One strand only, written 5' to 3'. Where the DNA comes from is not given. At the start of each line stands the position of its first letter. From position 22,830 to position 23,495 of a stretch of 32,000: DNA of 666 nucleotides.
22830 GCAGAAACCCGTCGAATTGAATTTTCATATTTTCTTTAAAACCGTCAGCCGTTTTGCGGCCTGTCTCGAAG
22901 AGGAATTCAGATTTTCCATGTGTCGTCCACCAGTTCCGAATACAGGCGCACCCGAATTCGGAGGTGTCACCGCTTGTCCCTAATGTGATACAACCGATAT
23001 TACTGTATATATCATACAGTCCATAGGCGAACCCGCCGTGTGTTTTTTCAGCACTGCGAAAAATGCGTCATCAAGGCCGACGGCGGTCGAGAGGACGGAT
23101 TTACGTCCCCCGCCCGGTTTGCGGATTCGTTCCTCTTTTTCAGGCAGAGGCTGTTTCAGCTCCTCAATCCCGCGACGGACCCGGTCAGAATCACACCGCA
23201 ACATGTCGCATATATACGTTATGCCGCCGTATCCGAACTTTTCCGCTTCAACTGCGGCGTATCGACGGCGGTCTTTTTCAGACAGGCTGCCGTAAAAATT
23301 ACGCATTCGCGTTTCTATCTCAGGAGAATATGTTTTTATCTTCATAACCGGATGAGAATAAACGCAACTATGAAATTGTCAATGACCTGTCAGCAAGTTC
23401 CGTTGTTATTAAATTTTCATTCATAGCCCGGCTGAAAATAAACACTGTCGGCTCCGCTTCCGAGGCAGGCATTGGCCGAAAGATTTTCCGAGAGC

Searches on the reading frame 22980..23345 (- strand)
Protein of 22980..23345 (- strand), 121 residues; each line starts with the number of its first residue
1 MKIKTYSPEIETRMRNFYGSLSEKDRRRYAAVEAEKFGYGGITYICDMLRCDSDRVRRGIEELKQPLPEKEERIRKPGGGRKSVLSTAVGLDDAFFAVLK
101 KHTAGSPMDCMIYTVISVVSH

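Call 3: search_protein_families(library=pfam, proteins=[window:22980-23345:-], max_evalue=1)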
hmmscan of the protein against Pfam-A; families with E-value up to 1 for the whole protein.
window:22980-23345:- (121 aa): 0 families

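Call 4: search_protein_families(library=ncbifam, proteins=[window:22980-23345:-], max_evalue=1)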
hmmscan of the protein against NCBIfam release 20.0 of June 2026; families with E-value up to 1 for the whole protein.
window:22980-23345:- (121 aa): 1 family
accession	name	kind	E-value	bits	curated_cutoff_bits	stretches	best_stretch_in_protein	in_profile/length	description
NF033519.0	transpos_ISAzo13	equivalog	8.5e-23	81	200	1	20-118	4-104/387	ISAzo13 family transposase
